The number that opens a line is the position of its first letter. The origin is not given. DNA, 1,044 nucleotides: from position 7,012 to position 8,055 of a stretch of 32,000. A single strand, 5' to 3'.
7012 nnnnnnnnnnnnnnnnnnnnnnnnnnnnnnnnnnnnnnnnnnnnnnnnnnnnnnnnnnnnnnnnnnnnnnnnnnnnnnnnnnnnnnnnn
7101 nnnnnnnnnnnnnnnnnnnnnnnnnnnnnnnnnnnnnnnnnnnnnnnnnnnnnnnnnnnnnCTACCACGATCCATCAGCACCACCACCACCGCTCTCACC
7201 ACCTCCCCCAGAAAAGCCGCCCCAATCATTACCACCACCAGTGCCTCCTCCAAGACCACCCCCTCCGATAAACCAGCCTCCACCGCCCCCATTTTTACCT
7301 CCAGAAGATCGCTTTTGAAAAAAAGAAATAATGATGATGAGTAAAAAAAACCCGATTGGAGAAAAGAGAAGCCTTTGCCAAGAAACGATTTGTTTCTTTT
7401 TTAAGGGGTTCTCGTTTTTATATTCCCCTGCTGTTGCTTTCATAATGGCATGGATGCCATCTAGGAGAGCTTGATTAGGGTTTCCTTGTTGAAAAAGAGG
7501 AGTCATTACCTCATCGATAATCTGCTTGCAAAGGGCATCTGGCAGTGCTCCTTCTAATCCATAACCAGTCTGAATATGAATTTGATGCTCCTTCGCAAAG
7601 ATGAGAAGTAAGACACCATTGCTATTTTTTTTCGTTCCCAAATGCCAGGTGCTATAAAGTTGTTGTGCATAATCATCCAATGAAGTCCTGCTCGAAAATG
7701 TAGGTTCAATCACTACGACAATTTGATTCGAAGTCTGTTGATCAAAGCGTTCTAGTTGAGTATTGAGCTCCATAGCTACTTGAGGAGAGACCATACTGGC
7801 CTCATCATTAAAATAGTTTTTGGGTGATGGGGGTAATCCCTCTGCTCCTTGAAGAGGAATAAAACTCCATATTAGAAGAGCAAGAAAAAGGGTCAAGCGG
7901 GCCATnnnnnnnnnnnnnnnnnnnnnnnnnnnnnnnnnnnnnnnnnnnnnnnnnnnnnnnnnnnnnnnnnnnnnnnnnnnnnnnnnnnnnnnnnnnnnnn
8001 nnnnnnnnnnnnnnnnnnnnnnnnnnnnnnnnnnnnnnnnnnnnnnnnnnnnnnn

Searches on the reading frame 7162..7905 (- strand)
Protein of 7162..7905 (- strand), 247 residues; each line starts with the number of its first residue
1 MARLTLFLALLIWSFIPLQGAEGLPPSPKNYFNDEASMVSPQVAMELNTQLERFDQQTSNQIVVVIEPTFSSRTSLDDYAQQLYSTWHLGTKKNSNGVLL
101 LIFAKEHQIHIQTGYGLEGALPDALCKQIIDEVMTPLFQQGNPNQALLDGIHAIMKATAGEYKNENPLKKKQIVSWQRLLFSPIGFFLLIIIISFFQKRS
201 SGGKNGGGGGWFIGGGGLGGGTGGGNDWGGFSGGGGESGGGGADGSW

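Call 47: find_encoding_contigs(protein=window:7162-7905:-, flank=3000, max_places=8)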
Protein window:7162-7905:- (247 aa): 2 contigs read that carry it; 2 places shown.
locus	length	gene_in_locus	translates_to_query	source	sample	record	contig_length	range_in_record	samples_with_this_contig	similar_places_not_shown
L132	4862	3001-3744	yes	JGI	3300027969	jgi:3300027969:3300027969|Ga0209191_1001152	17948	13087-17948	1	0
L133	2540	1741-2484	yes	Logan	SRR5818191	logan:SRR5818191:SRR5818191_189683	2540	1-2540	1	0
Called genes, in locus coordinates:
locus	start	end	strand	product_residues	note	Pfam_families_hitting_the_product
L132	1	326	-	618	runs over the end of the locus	-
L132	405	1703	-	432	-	PF03446:NAD_binding_2 (faint), PF03721:UDPG_MGDP_dh_N, PF03807:F420_oxidored (faint), PF00984:UDPG_MGDP_dh, PF03720:UDPG_MGDP_dh_C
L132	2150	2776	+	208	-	PF04011:LemA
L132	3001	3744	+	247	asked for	PF04536:TPM_phosphatase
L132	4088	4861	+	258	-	?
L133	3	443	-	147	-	?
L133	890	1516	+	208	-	PF04011:LemA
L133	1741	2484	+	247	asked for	PF04536:TPM_phosphatase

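Call 66: find_homologous_proteins(query=window:7162-7905:-, max_evalue=1e-40)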
Query window:7162-7905:- (247 aa): 1126 proteins with E <= 1e-40 among 8000 candidates; the best 120 are listed.
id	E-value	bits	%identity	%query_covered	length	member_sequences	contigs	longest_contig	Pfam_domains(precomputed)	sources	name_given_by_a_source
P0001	2.2e-162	557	100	100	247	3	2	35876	PF04536.21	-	-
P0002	1.5e-130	452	79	92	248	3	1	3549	PF04536.21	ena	-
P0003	3.5e-125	435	76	86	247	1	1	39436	PF04536.21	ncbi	ncbi:MAG: TPM domain-containing protein [Chthoniobacterales bacterium]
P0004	5.7e-116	404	72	85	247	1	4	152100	PF04536.21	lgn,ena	-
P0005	1.7e-113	396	73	85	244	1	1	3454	PF04536.21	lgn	-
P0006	3.0e-104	366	65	82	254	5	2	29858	PF04536.21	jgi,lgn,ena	-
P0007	1.5e-98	347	78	69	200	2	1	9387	PF04536.21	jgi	jgi:uncharacterized protein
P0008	2.3e-94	334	63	93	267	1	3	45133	PF04536.21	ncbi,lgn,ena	-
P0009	1.4e-88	315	62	76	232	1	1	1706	PF04536.21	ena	-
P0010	3.0e-88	314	64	72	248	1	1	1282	PF04536.21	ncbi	-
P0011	3.4e-88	313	63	75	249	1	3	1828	PF04536.21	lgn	-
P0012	1.6e-87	311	63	72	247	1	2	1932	PF04536.21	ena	-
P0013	2.1e-87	311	60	72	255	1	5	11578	PF04536.21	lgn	-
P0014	4.5e-87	310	61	77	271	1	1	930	PF04536.21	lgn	-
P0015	6.6e-87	309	56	90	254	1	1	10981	PF04536.21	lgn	-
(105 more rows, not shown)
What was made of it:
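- The window's TPM-domain protein has its nearest named relatives in Chthoniobacterales (call 66).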

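Call 67: find_encoding_contigs(protein=P0003, flank=10000, max_places=2)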
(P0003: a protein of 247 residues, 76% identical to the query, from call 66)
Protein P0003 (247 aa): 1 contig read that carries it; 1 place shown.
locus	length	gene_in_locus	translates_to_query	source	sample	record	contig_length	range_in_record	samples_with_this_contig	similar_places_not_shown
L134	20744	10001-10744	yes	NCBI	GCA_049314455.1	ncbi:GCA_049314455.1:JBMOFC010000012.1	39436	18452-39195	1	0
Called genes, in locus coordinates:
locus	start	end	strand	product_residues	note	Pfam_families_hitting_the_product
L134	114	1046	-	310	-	PF01694:Rhomboid, PF20216:DUF6576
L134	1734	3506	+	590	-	-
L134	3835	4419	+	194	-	PF13238:AAA_18 (weak), PF00406:ADK, PF13207:AAA_17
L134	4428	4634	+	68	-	-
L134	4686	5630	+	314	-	PF00551:Formyl_trans_N, PF02911:Formyl_trans_C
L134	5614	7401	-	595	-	-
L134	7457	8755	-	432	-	PF03446:NAD_binding_2 (faint), PF03721:UDPG_MGDP_dh_N, PF03807:F420_oxidored (faint), PF00984:UDPG_MGDP_dh, PF03720:UDPG_MGDP_dh_C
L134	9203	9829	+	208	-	PF04011:LemA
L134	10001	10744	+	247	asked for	PF04536:TPM_phosphatase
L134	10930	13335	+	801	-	-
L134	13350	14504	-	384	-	PF01168:Ala_racemase_N, PF00842:Ala_racemase_C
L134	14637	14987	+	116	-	-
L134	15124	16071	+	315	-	PF00106:adh_short (weak), PF01073:3Beta_HSD, PF01370:Epimerase, PF02719:Polysacc_synt_2, PF04321:RmlD_sub_bind, PF07993:NAD_binding_4, PF13460:NAD_binding_10 (weak), PF16363:GDP_Man_Dehyd, +1 more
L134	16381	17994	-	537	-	PF01494:FAD_binding_3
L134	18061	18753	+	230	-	PF07885:Ion_trans_2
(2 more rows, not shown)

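Call 68: find_encoding_contigs(protein=P0004, flank=10000, max_places=2)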
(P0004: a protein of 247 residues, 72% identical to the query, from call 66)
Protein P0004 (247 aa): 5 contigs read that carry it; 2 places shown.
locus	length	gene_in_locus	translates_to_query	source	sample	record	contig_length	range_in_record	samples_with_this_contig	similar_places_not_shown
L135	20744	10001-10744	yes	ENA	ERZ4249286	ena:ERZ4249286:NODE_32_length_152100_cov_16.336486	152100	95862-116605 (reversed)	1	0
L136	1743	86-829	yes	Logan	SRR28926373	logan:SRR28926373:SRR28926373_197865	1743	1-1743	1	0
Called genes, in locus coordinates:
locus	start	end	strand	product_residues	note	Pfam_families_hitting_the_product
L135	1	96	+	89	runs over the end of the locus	PF00253:Ribosomal_S14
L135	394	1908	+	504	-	PF01595:CNNM, PF00571:CBS (faint), PF03471:CorC_HlyC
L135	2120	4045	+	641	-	PF02321:OEP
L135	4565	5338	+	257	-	PF00753:Lactamase_B, PF23023:Anti-Pycsar_Apyc1, PF19583:ODP (weak), PF12706:Lactamase_B_2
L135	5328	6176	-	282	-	PF14237:GYF_2, PF04893:Yip1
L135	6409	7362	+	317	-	PF00551:Formyl_trans_N, PF02911:Formyl_trans_C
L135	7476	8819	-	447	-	PF03446:NAD_binding_2 (faint), PF03721:UDPG_MGDP_dh_N, PF03807:F420_oxidored (faint), PF00984:UDPG_MGDP_dh, PF03720:UDPG_MGDP_dh_C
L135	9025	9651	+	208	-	PF04011:LemA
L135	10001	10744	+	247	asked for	PF04536:TPM_phosphatase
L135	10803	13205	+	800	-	-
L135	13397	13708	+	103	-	-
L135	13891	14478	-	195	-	-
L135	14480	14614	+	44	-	-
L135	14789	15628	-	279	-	PF02585:PIG-L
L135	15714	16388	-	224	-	-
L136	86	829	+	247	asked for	PF04536:TPM_phosphatase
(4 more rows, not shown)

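Call 69: find_encoding_contigs(protein=P0002, flank=10000, max_places=2)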
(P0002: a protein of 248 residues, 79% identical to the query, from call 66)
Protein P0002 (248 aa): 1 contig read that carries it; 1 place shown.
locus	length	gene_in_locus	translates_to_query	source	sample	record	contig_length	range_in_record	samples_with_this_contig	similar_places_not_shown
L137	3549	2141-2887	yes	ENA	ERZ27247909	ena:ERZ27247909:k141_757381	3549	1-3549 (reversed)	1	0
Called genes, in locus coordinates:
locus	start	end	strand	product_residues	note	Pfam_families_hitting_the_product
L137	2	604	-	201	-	?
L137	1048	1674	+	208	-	PF04011:LemA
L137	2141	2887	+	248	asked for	PF04536:TPM_phosphatase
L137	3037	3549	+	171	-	?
